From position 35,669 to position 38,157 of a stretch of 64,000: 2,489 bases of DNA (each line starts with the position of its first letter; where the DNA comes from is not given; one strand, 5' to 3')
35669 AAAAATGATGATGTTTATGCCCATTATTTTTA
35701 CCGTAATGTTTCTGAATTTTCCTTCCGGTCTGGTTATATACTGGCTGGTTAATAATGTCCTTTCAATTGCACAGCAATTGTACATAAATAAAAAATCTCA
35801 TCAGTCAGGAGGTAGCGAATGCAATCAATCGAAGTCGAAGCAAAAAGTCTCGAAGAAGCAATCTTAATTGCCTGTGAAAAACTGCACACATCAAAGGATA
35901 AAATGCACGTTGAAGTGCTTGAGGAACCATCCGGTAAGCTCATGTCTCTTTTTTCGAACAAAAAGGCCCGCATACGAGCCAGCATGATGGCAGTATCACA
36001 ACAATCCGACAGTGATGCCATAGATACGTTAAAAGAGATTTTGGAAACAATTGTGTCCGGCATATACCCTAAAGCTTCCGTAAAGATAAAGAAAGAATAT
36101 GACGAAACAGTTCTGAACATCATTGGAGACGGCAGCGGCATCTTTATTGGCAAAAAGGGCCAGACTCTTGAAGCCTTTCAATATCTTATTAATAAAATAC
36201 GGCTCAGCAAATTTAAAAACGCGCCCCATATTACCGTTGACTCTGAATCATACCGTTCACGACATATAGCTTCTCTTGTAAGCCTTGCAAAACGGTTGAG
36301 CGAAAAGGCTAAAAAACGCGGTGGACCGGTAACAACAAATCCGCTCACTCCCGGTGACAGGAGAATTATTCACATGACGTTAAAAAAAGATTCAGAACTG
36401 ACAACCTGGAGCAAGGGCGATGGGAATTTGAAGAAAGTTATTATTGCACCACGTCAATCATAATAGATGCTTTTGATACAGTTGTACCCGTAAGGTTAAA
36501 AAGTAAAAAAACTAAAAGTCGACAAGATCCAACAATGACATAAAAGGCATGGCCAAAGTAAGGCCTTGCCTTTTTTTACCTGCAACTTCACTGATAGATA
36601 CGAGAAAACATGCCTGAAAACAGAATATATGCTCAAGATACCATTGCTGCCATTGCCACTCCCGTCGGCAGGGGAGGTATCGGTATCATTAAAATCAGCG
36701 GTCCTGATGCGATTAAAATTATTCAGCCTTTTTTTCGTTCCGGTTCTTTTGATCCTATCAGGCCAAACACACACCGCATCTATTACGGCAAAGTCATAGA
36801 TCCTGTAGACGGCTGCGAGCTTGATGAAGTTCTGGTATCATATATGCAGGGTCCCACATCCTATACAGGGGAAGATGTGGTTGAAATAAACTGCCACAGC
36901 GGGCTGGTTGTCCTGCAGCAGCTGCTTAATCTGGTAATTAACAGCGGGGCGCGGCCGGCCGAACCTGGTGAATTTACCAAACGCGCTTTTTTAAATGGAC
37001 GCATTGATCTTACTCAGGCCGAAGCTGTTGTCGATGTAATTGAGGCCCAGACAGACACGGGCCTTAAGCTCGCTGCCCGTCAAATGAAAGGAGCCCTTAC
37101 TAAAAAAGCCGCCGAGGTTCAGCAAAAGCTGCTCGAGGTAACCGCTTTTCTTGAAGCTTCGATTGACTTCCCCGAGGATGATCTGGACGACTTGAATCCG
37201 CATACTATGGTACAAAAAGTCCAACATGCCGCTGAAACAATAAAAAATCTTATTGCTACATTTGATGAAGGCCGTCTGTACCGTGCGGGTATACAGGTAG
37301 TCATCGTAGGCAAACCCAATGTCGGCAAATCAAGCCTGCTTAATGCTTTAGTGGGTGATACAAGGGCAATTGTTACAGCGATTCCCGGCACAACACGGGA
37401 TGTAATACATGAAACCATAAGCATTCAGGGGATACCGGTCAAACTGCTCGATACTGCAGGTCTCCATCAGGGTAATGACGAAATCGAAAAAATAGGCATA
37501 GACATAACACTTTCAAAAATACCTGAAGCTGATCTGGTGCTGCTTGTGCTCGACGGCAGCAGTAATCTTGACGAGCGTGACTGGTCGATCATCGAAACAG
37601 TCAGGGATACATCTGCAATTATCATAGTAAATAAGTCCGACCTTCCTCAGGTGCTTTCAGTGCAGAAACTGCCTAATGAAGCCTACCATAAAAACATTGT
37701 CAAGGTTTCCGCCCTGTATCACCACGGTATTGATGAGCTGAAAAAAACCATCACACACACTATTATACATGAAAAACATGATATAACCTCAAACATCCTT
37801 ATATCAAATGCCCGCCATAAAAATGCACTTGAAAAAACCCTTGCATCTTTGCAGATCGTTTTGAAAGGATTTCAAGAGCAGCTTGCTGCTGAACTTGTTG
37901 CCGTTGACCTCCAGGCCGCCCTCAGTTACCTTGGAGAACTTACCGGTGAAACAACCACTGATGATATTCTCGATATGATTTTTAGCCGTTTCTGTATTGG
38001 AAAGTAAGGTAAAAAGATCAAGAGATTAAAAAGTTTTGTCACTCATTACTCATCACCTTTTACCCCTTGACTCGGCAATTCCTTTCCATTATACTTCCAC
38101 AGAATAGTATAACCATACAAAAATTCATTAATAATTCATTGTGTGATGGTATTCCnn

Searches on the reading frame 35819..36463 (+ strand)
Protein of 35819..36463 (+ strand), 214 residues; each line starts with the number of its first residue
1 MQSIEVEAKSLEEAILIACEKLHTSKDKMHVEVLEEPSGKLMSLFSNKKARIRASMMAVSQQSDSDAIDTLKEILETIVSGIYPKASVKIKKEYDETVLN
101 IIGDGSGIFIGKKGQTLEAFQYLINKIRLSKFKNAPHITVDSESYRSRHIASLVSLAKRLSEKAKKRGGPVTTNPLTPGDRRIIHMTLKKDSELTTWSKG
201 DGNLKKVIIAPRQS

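Call 23: search_protein_families(library=pfam, proteins=[window:35819-36463:+], max_evalue=0.001)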
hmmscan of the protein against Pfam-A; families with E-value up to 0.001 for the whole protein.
window:35819-36463:+ (214 aa): 3 families
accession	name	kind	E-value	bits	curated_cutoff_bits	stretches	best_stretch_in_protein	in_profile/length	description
PF14804.11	Jag_N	-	2.4e-15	57.1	25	1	6-55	1-49/50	Jag N-terminus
PF01424.28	R3H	-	1.5e-11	44.6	26.8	1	153-211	3-60/60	R3H domain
PF13083.13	KH_KhpA-B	-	6.2e-09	36.1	32.1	1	72-127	1-61/73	KhpA/KhpB, KH domain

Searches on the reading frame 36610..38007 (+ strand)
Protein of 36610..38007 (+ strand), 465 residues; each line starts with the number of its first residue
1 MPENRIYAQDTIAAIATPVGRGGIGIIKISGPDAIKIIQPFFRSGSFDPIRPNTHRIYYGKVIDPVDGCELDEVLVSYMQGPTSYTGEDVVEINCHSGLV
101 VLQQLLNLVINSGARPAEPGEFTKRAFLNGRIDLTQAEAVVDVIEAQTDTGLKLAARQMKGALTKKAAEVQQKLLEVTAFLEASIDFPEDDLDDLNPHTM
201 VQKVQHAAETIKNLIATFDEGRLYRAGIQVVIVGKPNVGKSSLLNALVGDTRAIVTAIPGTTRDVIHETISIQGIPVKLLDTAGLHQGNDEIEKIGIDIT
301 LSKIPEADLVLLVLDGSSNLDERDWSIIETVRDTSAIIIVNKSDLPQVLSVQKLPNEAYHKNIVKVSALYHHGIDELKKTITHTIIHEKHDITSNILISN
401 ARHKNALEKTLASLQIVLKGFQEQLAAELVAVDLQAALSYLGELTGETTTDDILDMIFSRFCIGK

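Call 23: search_protein_families(library=pfam, proteins=[window:36610-38007:+], max_evalue=0.001)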
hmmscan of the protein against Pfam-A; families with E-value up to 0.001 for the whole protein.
window:36610-38007:+ (465 aa): 9 families
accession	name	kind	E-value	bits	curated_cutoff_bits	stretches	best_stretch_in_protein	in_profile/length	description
PF12631.12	MnmE_helical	-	4e-61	207.3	40.1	1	134-462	1-211/211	MnmE helical domain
PF10396.14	TrmE_N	-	3.5e-43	147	29.8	1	11-131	1-117/117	GTP-binding protein TrmE N-terminus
PF01926.29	MMR_HSR1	-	4.5e-27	94.8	21.9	1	229-342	1-113/113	50S ribosome-binding GTPase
PF02421.24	FeoB_N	-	8.8e-11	42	27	1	229-381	2-156/156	Ferrous iron transport protein B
PF00350.29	Dynamin_N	-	2.8e-08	34.4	27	0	230-262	1-33/168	Dynamin family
PF03193.22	RsgA_GTPase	-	9.8e-07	29.2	30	0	229-286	108-169/174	RsgA GTPase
PF04548.22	AIG1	-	2.3e-06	27.5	27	1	229-333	2-109/212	AIG1 family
PF00071.28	Ras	-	2.6e-05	24.3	21.6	1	230-385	2-160/162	Ras family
PF08477.19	Roc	-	0.00069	20.3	27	0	230-344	2-119/119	Ras of Complex, Roc, domain of DAPkinase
